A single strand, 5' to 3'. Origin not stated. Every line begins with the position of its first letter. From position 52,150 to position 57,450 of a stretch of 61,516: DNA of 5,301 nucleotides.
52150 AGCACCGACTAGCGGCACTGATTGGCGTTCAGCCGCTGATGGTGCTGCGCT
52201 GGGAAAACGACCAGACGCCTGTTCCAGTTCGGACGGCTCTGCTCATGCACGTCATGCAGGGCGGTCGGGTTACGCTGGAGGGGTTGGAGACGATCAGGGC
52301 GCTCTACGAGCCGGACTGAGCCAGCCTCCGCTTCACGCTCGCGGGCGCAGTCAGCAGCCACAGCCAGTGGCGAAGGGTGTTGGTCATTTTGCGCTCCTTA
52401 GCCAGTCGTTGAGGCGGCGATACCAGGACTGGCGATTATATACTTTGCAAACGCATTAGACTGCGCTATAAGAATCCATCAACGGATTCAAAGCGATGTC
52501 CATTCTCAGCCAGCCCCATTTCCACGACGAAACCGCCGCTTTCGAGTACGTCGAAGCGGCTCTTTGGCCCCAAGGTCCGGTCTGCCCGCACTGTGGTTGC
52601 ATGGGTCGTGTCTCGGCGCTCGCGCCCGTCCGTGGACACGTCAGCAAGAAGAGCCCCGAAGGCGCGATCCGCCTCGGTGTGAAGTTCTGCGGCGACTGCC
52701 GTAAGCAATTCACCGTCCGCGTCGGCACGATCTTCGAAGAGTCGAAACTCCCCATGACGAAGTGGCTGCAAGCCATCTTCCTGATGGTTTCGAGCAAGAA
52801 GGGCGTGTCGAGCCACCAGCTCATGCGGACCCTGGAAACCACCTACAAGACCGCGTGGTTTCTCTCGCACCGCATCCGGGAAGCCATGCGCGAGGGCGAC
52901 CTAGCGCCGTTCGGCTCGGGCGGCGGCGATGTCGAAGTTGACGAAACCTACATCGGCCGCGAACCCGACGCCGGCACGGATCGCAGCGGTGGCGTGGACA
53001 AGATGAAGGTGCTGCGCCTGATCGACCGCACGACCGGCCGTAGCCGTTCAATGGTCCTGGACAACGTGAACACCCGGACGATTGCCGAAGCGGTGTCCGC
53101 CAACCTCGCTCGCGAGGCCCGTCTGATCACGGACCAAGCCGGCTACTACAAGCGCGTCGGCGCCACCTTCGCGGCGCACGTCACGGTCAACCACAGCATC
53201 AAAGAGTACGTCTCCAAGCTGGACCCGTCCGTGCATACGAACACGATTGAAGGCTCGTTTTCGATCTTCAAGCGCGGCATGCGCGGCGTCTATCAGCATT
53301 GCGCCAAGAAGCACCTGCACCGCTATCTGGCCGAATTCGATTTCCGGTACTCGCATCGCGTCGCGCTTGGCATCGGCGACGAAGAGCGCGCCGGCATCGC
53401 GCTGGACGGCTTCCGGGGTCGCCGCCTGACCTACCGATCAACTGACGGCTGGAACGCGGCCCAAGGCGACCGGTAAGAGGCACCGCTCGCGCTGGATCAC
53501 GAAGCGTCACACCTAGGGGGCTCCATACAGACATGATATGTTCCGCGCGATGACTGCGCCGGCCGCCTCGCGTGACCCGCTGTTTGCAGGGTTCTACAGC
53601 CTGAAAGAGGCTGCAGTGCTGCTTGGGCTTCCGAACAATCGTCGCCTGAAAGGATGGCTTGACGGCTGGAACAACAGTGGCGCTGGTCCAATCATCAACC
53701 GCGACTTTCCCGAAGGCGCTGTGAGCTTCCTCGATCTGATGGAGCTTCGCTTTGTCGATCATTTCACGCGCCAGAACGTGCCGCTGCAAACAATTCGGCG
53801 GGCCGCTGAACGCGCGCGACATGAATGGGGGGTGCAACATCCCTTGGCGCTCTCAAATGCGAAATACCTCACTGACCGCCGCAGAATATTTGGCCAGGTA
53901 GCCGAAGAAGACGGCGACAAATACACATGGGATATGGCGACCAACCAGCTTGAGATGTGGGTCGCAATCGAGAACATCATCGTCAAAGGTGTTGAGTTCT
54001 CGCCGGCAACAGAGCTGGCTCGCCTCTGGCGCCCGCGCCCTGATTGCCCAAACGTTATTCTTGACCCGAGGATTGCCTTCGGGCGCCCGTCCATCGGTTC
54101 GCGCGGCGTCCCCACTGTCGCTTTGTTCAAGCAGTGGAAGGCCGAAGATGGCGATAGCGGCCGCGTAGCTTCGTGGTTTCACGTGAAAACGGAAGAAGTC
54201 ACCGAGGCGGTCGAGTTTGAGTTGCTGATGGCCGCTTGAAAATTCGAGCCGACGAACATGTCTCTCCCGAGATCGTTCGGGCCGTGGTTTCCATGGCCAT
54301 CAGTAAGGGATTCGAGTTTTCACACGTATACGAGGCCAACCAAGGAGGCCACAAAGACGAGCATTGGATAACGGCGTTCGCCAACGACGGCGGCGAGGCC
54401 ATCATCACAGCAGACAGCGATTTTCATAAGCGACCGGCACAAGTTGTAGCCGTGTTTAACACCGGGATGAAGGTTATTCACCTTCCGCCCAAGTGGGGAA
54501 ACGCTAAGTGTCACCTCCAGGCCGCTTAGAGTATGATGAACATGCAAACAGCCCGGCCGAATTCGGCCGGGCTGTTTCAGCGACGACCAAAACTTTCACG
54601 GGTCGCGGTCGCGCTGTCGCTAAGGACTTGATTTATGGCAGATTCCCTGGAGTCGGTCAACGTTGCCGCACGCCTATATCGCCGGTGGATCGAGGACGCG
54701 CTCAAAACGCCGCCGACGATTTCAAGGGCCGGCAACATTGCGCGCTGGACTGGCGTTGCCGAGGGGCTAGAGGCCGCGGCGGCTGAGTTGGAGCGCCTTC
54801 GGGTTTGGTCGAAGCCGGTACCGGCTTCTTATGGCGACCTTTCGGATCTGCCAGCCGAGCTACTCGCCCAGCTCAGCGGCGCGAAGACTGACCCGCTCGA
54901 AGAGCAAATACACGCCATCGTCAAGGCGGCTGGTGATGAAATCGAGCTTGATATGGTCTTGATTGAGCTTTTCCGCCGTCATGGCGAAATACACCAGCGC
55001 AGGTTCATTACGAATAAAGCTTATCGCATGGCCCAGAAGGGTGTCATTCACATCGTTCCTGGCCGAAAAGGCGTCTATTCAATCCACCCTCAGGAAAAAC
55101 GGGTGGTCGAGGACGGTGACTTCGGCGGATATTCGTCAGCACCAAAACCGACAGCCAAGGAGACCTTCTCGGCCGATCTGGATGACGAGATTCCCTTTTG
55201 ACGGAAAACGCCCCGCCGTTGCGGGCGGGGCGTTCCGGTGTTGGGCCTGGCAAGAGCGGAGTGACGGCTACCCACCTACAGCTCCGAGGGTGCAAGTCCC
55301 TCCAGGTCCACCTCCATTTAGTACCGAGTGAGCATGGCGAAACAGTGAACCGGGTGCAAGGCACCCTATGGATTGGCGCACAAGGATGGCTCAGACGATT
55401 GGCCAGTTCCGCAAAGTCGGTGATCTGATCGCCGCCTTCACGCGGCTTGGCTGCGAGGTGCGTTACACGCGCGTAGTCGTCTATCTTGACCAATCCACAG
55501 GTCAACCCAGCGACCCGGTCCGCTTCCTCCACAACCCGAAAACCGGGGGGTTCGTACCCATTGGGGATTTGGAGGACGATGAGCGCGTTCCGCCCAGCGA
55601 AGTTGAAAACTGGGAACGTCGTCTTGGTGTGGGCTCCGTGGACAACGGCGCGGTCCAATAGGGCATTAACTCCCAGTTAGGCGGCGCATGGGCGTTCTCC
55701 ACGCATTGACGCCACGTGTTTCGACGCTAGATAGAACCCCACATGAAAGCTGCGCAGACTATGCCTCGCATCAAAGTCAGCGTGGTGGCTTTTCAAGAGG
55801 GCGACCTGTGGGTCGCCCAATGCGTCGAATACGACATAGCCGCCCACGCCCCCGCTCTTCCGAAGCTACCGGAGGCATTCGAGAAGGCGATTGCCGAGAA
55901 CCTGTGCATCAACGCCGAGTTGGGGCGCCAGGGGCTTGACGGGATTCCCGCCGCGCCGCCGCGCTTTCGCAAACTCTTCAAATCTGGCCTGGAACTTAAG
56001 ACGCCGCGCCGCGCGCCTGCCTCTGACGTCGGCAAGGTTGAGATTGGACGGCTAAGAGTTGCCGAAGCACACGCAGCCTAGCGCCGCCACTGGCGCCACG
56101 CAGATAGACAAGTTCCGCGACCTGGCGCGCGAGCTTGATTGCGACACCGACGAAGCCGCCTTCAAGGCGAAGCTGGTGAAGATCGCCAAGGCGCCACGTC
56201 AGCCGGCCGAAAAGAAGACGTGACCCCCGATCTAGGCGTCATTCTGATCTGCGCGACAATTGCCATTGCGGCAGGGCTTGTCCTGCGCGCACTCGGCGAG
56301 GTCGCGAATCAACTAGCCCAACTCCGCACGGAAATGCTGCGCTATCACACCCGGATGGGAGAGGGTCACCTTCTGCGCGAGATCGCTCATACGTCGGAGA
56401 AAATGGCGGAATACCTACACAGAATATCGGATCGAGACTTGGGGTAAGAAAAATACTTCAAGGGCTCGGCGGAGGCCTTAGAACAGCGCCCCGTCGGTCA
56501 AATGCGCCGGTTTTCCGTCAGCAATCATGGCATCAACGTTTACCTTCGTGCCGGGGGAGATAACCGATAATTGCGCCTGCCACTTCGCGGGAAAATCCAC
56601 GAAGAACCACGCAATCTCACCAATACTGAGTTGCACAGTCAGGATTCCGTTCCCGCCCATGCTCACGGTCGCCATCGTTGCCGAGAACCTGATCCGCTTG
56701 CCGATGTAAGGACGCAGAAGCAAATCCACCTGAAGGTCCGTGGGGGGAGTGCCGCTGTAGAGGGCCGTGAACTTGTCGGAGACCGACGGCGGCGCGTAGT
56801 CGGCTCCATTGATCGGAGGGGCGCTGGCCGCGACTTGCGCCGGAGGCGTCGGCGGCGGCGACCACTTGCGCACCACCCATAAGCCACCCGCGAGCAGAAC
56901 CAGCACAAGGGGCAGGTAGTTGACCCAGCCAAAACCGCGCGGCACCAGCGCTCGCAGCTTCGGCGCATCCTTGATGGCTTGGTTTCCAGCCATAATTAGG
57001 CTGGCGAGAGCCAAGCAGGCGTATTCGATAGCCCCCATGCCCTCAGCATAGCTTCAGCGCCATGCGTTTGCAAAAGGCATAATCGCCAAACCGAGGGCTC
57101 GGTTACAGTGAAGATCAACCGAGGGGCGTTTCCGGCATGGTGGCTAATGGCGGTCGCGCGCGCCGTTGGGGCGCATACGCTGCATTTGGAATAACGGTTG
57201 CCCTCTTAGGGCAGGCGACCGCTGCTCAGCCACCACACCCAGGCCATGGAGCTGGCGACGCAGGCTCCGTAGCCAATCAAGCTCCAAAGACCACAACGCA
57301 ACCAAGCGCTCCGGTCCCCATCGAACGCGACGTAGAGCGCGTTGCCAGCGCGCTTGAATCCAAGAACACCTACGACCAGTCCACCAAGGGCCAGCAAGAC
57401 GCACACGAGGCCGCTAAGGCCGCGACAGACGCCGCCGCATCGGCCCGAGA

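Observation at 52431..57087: IS1595-family transposase whose terminal repeat recurs inverted 4.6 kb away, enclosing two TA-like modules inside a phage genome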

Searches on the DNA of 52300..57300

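Call 43: search_rna_families(source=window, start=52300, end=57300, threshold=evalue, max_evalue=1, show_alignments=2)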
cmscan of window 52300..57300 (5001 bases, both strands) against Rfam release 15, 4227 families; matches with E-value up to 1: 2.
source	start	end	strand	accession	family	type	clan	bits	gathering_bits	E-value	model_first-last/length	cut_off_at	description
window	54547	54602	-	RF01519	CC0196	Gene; sRNA;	-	18.5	35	0.88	1-58/58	no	Caulobacter sRNA CC0196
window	54548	54576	+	RF01519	CC0196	Gene; sRNA;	-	18.4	35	0.99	32-58/58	no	Caulobacter sRNA CC0196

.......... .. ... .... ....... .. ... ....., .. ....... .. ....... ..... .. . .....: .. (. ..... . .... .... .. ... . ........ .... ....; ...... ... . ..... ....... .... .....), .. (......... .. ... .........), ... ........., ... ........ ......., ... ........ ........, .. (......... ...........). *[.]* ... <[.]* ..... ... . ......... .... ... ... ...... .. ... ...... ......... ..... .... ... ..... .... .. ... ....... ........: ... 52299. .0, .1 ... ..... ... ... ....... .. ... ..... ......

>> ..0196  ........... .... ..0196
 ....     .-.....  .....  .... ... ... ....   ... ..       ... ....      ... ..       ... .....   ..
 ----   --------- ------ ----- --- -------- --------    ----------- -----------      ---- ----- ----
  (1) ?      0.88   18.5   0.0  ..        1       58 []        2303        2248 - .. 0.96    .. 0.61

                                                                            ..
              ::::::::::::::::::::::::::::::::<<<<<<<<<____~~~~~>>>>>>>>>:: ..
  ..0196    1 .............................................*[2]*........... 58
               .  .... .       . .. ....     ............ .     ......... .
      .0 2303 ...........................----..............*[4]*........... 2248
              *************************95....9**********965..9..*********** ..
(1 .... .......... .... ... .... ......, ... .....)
